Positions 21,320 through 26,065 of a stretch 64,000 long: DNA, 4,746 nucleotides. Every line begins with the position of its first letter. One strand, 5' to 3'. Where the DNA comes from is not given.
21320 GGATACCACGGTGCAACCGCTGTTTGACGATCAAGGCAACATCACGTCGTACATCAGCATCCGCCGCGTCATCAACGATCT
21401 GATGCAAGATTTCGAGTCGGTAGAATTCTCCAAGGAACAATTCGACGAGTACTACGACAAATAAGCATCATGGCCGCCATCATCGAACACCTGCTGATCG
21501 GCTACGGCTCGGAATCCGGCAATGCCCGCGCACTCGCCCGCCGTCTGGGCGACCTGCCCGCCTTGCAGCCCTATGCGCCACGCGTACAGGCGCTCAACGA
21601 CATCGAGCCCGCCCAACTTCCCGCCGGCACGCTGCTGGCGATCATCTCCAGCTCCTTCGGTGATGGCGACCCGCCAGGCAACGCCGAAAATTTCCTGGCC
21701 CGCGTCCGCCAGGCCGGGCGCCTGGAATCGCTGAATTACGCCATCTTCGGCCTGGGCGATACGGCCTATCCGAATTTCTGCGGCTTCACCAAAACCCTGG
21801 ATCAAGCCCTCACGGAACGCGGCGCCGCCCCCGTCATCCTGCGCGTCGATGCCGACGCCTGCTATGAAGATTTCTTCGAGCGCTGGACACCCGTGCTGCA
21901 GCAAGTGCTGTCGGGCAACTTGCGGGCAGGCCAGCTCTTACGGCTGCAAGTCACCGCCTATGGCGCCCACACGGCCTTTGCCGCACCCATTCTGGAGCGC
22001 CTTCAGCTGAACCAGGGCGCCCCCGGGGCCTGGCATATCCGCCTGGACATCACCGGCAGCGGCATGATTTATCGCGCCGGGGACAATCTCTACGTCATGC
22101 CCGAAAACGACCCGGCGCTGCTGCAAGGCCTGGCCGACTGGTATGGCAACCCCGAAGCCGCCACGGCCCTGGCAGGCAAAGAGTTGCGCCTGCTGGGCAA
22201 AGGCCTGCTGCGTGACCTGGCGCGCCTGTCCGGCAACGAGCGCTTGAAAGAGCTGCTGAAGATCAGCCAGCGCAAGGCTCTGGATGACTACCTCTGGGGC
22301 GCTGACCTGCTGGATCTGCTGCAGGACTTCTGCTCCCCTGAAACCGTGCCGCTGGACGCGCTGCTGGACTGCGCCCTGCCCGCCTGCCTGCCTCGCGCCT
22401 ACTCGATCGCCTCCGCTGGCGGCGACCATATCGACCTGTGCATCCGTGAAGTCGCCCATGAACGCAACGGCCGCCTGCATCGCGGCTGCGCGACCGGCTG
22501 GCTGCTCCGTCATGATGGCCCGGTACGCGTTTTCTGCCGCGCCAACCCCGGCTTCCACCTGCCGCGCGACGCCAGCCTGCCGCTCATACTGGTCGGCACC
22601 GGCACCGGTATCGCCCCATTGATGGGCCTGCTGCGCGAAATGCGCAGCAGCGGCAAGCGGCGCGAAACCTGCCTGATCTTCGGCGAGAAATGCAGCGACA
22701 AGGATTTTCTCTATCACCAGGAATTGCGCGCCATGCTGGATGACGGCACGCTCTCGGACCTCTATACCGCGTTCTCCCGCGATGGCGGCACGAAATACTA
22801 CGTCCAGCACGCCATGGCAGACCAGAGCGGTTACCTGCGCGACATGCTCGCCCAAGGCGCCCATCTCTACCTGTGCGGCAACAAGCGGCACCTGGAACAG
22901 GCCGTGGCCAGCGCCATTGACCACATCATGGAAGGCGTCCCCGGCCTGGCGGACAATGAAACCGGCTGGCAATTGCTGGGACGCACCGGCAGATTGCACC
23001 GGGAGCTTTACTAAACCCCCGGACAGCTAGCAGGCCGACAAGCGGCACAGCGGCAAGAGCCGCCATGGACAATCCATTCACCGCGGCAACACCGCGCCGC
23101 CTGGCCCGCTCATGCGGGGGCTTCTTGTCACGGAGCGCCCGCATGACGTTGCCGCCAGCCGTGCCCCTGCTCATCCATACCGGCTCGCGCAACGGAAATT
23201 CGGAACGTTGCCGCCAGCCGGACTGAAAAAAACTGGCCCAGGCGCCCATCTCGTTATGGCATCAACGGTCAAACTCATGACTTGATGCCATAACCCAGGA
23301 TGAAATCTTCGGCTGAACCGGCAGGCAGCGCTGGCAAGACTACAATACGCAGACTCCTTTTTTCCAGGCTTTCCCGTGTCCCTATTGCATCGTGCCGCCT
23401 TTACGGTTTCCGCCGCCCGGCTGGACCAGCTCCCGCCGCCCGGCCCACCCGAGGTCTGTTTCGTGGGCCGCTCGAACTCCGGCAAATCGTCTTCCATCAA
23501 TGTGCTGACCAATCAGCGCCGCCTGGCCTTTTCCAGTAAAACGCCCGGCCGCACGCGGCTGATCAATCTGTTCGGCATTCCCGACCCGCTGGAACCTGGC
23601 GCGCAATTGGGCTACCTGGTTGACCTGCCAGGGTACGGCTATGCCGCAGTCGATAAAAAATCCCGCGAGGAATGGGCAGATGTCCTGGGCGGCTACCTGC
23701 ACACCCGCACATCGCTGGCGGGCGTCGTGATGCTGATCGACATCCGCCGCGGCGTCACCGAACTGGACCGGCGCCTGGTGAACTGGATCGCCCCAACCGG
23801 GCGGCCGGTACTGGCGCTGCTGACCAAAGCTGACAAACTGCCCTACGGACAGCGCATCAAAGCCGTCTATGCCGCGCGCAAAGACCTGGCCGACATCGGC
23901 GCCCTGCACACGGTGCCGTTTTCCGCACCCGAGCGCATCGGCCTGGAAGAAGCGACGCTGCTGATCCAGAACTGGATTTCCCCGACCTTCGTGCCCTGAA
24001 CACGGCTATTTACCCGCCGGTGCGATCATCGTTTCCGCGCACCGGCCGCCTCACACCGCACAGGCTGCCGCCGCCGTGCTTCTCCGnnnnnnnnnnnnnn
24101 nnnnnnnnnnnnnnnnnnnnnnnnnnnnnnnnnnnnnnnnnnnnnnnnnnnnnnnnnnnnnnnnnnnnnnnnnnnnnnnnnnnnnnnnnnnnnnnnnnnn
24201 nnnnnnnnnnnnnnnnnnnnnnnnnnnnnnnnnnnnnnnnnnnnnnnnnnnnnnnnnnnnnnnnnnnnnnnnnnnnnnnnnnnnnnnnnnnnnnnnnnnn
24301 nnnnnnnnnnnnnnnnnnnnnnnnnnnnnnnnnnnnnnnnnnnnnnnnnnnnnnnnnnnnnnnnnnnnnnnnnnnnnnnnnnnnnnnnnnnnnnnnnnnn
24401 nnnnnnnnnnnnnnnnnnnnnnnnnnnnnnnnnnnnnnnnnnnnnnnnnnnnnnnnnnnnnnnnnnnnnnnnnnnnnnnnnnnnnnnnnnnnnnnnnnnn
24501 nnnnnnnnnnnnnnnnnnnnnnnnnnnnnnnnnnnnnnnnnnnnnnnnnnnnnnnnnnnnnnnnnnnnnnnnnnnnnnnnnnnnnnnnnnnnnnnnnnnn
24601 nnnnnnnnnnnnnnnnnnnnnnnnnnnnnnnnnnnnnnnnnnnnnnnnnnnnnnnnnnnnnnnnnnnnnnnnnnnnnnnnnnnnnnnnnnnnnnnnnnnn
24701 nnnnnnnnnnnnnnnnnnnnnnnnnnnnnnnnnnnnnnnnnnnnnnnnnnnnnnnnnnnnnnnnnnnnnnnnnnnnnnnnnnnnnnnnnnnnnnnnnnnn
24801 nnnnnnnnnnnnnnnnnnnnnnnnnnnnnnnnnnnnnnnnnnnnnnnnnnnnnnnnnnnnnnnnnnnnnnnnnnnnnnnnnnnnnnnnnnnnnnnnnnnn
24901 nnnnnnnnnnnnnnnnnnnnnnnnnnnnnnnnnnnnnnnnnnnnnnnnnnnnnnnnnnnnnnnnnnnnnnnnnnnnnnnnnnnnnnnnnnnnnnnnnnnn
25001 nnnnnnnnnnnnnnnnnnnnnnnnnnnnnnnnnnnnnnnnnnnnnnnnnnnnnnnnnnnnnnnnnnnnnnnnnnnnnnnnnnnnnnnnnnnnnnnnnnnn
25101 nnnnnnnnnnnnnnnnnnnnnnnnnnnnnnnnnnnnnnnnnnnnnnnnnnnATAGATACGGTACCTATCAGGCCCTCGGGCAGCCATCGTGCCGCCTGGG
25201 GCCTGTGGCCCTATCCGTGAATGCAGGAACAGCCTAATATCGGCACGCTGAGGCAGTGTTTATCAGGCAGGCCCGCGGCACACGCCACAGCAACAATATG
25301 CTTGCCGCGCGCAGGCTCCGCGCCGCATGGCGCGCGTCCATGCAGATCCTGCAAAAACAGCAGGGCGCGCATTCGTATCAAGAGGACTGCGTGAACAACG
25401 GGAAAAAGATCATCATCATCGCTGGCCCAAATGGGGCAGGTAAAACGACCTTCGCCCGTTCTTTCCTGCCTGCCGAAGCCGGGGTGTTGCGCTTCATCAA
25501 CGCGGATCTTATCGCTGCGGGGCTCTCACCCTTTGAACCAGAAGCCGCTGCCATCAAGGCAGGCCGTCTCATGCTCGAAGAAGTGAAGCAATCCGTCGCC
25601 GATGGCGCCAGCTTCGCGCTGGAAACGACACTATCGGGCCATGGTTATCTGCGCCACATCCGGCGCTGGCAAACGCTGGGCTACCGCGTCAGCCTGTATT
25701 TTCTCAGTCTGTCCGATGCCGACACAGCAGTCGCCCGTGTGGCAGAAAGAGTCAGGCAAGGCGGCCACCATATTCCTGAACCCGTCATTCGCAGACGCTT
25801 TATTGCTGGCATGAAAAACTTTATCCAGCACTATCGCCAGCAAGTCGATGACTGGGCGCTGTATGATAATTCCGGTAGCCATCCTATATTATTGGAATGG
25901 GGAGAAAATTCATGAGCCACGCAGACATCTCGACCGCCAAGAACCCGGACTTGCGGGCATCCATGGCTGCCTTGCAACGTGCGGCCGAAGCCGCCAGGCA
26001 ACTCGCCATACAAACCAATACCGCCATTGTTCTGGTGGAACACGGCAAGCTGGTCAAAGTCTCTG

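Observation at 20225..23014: NsrR-controlled stand-alone PAS + diflavin reductase: candidate new nitrosative-stress module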

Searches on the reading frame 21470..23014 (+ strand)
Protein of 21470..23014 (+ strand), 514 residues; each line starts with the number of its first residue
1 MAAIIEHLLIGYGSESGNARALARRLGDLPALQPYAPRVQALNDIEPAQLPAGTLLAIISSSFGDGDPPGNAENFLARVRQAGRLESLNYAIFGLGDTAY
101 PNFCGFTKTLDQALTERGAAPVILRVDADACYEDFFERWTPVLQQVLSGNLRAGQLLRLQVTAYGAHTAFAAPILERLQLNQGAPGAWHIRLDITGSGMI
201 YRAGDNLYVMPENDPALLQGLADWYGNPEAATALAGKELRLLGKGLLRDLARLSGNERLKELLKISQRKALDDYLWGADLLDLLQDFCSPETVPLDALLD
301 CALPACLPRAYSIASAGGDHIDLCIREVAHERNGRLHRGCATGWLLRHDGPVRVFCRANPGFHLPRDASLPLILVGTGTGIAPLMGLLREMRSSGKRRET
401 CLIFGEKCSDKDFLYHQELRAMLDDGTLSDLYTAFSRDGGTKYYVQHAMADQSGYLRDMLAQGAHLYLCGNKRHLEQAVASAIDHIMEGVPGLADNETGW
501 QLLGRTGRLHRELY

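Call 5: search_protein_families(library=pfam, proteins=[window:21470-23014:+], max_evalue=0.01)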
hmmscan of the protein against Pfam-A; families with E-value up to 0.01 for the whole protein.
window:21470-23014:+ (514 aa): 3 families
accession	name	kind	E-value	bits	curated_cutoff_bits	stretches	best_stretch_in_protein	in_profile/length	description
PF00258.30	Flavodoxin_1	-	9.5e-22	78.1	25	1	10-139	1-143/143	Flavodoxin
PF00667.26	FAD_binding_1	-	2.8e-13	50.4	32.3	2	167-230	6-71/222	FAD binding domain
PF00175.26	NAD_binding_1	-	2.2e-12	48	22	1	374-479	1-107/109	Oxidoreductase NAD-binding domain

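Call 6: search_protein_families(library=ncbifam, proteins=[window:21470-23014:+], max_evalue=0.01)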
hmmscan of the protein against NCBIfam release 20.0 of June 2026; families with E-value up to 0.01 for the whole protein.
window:21470-23014:+ (514 aa): 22 families
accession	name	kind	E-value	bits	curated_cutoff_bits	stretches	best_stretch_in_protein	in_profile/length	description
TIGR01931.1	cysJ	equivalog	1.5e-83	281.4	668.15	1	8-493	61-574/597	assimilatory sulfite reductase (NADPH) flavoprotein subunit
NF008197.0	PRK10953.1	equivalog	8.1e-63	212.6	838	1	13-490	69-575/601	NADPH-dependent assimilatory sulfite reductase flavoprotein subunit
NF004859.0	PRK06214.1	equivalog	6e-55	186.9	432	1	170-513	178-538/539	sulfite reductase subunit alpha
TIGR03224.1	benzo_boxA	equivalog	4.4e-15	55.5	459.2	1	309-514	199-411/411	benzoyl-CoA 2,3-epoxidase subunit BoxA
NF005989.0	PRK08105.1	equivalog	8.1e-15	55.1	160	1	10-132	6-129/149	flavodoxin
NF005216.0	PRK06703.1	subfamily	1.2e-13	51.4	127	1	7-120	3-115/151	flavodoxin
NF058510.1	bifunc_CpcD_PetH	exception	4.5e-12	45.4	635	1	309-485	181-378/405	bifunctional rod-capping linker CpcD/ferredoxin--NADP reductase PetH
NF045929.1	FNRPetHCyano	equivalog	6e-12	45.1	600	1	309-486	185-385/411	ferredoxin--NADP reductase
NF006531.0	PRK09004.1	equivalog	8.5e-12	45.1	158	1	12-139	8-138/146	FMN-binding protein MioC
NF045803.1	MethMoxFADbindMmoC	equivalog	1.8e-10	40.1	500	1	307-485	155-328/343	aromatic/alkene monooxygenase hydroxylase FAD-binding subunit MmoC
TIGR01753.1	flav_short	equivalog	1.5e-09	38.5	123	1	9-128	2-122/140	flavodoxin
NF040810.1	BenC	equivalog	1.3e-08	34.4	430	1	309-483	151-315/333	benzoate 1,2-dioxygenase electron transfer component BenC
NF006739.0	PRK09267.1-5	subfamily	6.6e-06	26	175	1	10-120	6-115/168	flavodoxin FldA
NF009805.0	PRK13289.1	equivalog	1.1e-05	24.5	432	1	361-479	253-374/399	NO-inducible flavohemoprotein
TIGR02911.1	sulfite_red_B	equivalog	0.00022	20.5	288.6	1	300-421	38-151/261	anaerobic sulfite reductase subunit AsrB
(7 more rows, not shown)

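Call 15: search_solved_structures(query=window:21470-23014:+, max_evalue=1e-10, show_alignments=1)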
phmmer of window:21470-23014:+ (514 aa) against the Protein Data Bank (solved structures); distinct sequences matched with E-value up to 1e-10: 51.
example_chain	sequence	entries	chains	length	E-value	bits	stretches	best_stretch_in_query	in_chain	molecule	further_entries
6efv_A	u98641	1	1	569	3.7e-54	187.5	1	12-498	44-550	Sulfite reductase [NADPH] flavoprotein alpha-component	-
9c91_A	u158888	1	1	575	9e-50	173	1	12-498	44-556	Sulfite reductase [NADPH] flavoprotein alpha-component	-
3es9_A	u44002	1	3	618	4.6e-49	170.7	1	280-483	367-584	NADPH--cytochrome P450 reductase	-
3wkt_A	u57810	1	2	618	4.6e-49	170.7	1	280-483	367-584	NADPH-cytochrome P450 reductase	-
1amo_A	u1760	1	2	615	4.7e-49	170.7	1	280-483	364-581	NADPH-CYTOCHROME P450 REDUCTASE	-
1ja0_A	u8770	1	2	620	4.9e-49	170.6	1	280-483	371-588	NADPH-Cytochrome P450 Reductase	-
7l18_AAA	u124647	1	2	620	4.9e-49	170.6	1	280-483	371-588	NADPH--cytochrome P450 reductase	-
4yaf_A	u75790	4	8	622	4.9e-49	170.6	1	280-483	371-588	NADPH--cytochrome P450 reductase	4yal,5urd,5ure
1j9z_A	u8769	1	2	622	4.9e-49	170.6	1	280-483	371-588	NADPH-Cytochrome P450 reductase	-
3qe2_A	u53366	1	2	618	5.3e-49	170.5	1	279-483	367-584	NADPH--cytochrome P450 reductase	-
5fa6_A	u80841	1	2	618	5.3e-49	170.5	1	279-483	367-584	NADPH--cytochrome P450 reductase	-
9ef0_A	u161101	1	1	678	7.6e-49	170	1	280-483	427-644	NADPH--cytochrome P450 reductase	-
3ojw_A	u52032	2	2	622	1.1e-48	169.4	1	280-483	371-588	NADPH-cytochrome P450 reductase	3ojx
5urh_A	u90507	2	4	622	1.3e-48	169.2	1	280-483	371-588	NADPH--cytochrome P450 reductase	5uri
3qfc_A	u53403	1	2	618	1.4e-48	169.1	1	279-483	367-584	NADPH--cytochrome P450 reductase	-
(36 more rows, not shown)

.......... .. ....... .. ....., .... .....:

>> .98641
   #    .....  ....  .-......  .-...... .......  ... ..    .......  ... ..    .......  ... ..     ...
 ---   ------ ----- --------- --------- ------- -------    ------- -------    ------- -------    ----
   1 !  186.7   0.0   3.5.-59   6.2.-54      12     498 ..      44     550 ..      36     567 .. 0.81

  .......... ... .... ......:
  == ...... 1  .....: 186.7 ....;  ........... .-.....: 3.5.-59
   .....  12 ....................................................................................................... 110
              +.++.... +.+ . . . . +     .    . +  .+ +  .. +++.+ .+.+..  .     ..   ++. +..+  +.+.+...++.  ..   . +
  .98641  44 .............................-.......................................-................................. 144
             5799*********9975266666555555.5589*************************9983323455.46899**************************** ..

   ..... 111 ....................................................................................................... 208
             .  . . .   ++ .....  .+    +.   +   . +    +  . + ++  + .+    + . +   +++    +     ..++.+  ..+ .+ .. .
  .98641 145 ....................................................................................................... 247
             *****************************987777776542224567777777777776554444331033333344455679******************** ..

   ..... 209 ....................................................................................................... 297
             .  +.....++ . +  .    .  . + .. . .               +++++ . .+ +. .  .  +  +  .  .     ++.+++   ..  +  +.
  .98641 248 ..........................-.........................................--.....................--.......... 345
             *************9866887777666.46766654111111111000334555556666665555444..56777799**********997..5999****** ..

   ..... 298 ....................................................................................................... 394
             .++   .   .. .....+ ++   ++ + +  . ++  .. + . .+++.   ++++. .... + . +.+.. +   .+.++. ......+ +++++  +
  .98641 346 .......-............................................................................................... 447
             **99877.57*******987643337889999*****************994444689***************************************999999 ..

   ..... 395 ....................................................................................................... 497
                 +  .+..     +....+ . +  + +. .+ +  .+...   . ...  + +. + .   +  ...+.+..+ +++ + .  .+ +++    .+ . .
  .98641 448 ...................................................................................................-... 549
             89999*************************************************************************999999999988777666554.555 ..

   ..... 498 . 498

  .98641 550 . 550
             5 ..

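Call 34: find_homologous_proteins(query=window:21470-23014:+, max_evalue=1e-20)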
Query window:21470-23014:+ (514 aa): 639 proteins with E <= 1e-20 among 8000 candidates; the best 120 are listed.
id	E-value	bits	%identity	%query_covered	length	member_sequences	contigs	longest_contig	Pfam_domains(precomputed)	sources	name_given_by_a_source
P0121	0.0e+0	1168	99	100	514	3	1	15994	PF00175.27,PF00667.27,PF00258.31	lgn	-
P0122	0.0e+0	1037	87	100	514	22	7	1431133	PF00175.27,PF00667.27,PF00258.31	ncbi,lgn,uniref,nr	ncbi:sulfite reductase (NADPH) flavoprotein alpha-component [Kerstersia gyiorum]|uniref:Sulfite redu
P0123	1.4e-225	768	67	100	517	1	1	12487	PF00175.27,PF00667.27,PF00258.31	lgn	-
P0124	2.8e-209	714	64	100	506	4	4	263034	PF00175.27,PF00667.27,PF00258.31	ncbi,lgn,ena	-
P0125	1.1e-207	709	63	100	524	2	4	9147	PF00175.27,PF00667.27,PF00258.31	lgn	-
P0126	2.1e-203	695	62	100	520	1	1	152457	PF00175.27,PF00667.27,PF00258.31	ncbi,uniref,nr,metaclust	ncbi:sulfite reductase subunit alpha [Lampropedia cohaerens]|uniref:NADPH--hemoprotein reductase n=1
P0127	1.3e-202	692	63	100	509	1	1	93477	PF00175.27,PF00667.27,PF00258.31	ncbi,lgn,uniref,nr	ncbi:sulfite reductase flavoprotein subunit alpha [Neomegalonema sp.]|uniref:sulfite reductase flavo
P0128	1.9e-201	688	61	100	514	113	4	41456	PF00175.27,PF00667.27,PF00258.31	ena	-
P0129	4.6e-197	674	61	100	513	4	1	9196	PF00175.27,PF00667.27,PF00258.31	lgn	-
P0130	6.4e-197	673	60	100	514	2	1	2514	PF00175.27,PF00667.27,PF00258.31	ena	-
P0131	1.4e-196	672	61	100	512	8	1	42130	PF00175.27,PF00667.27,PF00258.31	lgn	-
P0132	2.5e-196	672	60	100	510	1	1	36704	PF00175.27,PF00667.27,PF00258.31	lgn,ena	-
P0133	4.1e-196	671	60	99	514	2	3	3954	PF00175.27,PF00667.27,PF00258.31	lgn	-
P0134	7.6e-196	670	59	99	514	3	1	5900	PF00175.27,PF00667.27,PF00258.31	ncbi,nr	ncbi:MAG: sulfite reductase flavoprotein subunit alpha [Lautropia sp.]|nr:sulfite reductase flavopro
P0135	2.5e-195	668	58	100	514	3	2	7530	PF00175.27,PF00667.27,PF00258.31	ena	-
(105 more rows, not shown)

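Call 91: predict_structure(alignment_id=A3)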
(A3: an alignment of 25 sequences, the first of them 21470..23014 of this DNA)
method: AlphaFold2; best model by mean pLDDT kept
length: 514 residues; sequences in the alignment: 25
mean_pLDDT: 91.9   pTM: 0.80
mean pLDDT of the five models: 91.9, 91.5, 91.5, 90.6, 89.3
residues with pLDDT >= 90: 386; 70-90: 115; 50-70: 11; < 50: 2
segments of 3 or more residues with pLDDT < 50: none
pLDDT, mean of each block of 10 residues (from residue 1): 76 90 95 95 94 94 79 94 93 87 88 96 92 91 94 91 75 96 89 92 93 91 97 93 91 96 94 92 96 95 87 94 94 90 91 89 92 96 97 93 93 94 97 93 95 97 96 91 93 85 93 90
secondary structure, 60 per line:
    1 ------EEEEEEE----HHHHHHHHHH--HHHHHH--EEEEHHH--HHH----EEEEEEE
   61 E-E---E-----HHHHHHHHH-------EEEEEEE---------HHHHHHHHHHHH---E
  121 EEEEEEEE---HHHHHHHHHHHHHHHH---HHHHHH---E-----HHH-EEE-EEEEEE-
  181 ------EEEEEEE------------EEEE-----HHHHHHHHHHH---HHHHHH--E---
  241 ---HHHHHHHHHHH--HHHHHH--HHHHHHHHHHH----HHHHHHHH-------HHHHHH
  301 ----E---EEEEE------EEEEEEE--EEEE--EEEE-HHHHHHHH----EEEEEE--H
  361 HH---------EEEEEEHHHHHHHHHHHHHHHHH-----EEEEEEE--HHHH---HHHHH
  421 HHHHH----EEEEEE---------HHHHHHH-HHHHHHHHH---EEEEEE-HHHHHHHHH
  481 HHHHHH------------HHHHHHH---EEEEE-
elements in order: E7-13 H18-27 H30-35 E38-41 E54-61 H73-81 E89-95 H105-116 E120-128 H132-147 H151-156 E170-172 E174-179 E187-193 E206-209 H215-225 H229-234 H244-254 H257-262 H265-275 H280-287 H295-300 E309-313 E320-326 E329-332 E335-338 H340-347 E352-357 E372-377 H378-394 E400-406 H409-412 H416-425 E430-435 H445-451 H453-461 E465-470 H472-486 H499-505 E509-513

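Call 93: fold_search(model_id=the predicted structure, library=pdb)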
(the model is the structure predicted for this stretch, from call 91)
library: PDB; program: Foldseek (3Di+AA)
matches with E <= 10: 1343; with E <= 0.001: 362
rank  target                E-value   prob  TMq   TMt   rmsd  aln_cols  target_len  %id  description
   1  9c91_A                6.3e-42  1.00  0.65  0.64  11.3       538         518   26  Assimilatory NADPH-dependent sulfite reductase minimal dimer (released 2025-02-12)
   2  6efv                  1.9e-41  1.00  0.65  0.63  16.1       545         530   27  The NADPH-dependent sulfite reductase flavoprotein adopts an extended conformation that is unique to this diflavin reduc (released 2019-02-27)
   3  3qe2_A                2.2e-41  1.00  0.62  0.53  14.6       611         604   25  Crystal Structure of Human NADPH-Cytochrome P450 Reductase (released 2011-08-03)
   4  3qfr_A                2.4e-41  1.00  0.61  0.53  14.6       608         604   25  Crystal Structure of Human NADPH-Cytochrome P450 Reductase (R457H Mutant) (released 2011-08-03)
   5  3qfc_A                4.2e-41  1.00  0.61  0.53  14.6       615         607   25  Crystal Structure of Human NADPH-Cytochrome P450 (V492E mutant) (released 2011-08-03)
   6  3qe2_B                4.7e-41  1.00  0.60  0.51  14.5       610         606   26  Crystal Structure of Human NADPH-Cytochrome P450 Reductase (released 2011-08-03)
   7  6j79_B                5.0e-41  1.00  0.60  0.39  15.6       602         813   25  Fusion protein of heme oxygenase-1 and NADPH-cytochrome P450 reductase (13aa) (released 2019-04-10)
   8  5fa6_A                7.4e-41  1.00  0.61  0.52  14.8       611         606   26  wild type human CYPOR (released 2016-08-17)
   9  8dme_A                1.1e-40  1.00  0.59  0.30  24.3       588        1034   25  CYP102A1 in Open Conformation (released 2023-07-19)
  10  4yal_A                1.3e-40  1.00  0.61  0.52  14.5       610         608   25  Reduced CYPOR with 2'-AMP (released 2016-03-02)
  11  5emn_A                1.4e-40  1.00  0.61  0.52  14.3       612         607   25  Crystal Structure of Human NADPH-Cytochrome P450 Reductase(A287P mutant) (released 2016-08-17)
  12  4yaw_A                1.6e-40  1.00  0.62  0.52  14.6       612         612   25  Reduced CYPOR mutant - G141del (released 2016-03-02)
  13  5gxu_A                1.8e-40  1.00  0.60  0.56  14.0       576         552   26  Cystal structure of Arabidopsis ATR2 (released 2017-01-25)
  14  3fjo                  2.2e-40  1.00  0.60  0.52  24.1       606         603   26  Structure of chimeric YH CPR (released 2009-06-16)
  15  5urh_A                2.5e-40  1.00  0.61  0.52  14.6       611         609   26  CYPOR/D632A with NADP+ (released 2018-02-14)
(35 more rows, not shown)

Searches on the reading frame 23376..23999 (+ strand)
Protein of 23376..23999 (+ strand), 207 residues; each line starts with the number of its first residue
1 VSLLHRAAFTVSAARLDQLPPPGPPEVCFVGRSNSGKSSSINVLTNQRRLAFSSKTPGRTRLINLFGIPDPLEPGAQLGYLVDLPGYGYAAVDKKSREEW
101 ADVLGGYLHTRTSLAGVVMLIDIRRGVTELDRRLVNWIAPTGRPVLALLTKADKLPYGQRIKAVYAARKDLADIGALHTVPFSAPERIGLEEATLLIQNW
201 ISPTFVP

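Call 5: search_protein_families(library=pfam, proteins=[window:23376-23999:+], max_evalue=0.01)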
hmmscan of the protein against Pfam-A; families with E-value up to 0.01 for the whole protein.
window:23376-23999:+ (207 aa): 2 families
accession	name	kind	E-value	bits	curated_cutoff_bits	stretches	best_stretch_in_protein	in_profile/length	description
PF01926.29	MMR_HSR1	-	3e-15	56.7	21.9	1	26-151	1-113/113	50S ribosome-binding GTPase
PF00350.29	Dynamin_N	-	0.0005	20.6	27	0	27-52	1-26/168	Dynamin family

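Call 6: search_protein_families(library=ncbifam, proteins=[window:23376-23999:+], max_evalue=0.01)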
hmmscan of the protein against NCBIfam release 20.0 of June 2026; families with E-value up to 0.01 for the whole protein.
window:23376-23999:+ (207 aa): 11 families
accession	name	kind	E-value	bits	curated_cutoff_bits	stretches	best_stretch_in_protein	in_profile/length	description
TIGR03598.1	GTPase_YsxC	equivalog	6.3e-59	198.8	124.45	1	8-195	2-183/186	ribosome biogenesis GTP-binding protein YihA/YsxC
TIGR03594.1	GTPase_EngA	equivalog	4.3e-13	49.1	306.7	1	24-197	175-342/432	ribosome biogenesis GTPase Der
NF000908.1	PRK00089.1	equivalog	1.6e-09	37.5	237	1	27-195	6-161/291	GTPase Era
NF003255.0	PRK04213.1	equivalog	7.2e-09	35.2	164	1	25-122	10-99/204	GTP-binding protein EngB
TIGR03918.1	GTP_HydF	equivalog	1.5e-06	27.3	325.55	1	27-60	10-42/392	[FeFe] hydrogenase H-cluster maturation GTPase HydF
NF002828.0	PRK03003.1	equivalog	1.6e-06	27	631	1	22-184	211-366/477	ribosome biogenesis GTPase Der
TIGR00436.1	era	equivalog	8.5e-06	25.3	116.25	1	27-196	3-158/270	GTPase Era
NF007071.0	PRK09518.1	equivalog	2.8e-05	22.8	953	1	23-154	443-567/706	bifunctional cytidylate kinase/GTPase Der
TIGR00450.1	mnmE_trmE_thdF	equivalog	0.0023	17.1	252.6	1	26-61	211-245/446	tRNA uridine-5-carboxymethylaminomethyl(34) synthesis GTPase MnmE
NF003661.0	PRK05291.1-3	equivalog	0.0025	17.2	380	1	27-61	219-252/448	tRNA uridine-5-carboxymethylaminomethyl(34) synthesis GTPase MnmE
TIGR03596.1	GTPase_YlqF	equivalog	0.0043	16.5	208.2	0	27-70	121-163/276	ribosome biogenesis GTPase YlqF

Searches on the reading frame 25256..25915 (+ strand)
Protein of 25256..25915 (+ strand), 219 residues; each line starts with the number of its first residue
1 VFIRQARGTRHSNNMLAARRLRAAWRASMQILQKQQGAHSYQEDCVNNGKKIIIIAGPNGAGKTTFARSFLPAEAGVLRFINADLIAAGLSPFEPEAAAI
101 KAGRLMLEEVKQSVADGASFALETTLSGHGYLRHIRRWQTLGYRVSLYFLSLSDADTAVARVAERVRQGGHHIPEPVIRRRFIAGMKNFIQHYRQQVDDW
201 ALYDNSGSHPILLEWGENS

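Call 59: search_protein_families(library=pfam, proteins=[window:25256-25915:+], max_evalue=0.00001)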
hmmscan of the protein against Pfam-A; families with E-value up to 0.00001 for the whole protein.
window:25256-25915:+ (219 aa): 2 families
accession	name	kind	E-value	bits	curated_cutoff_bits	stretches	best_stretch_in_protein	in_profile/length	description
PF06414.18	Zeta_toxin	-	3.4e-09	36.9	22.3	1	50-207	16-189/199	Zeta toxin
PF13671.12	AAA_33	-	1.3e-07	32.5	27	1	53-178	2-133/143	AAA domain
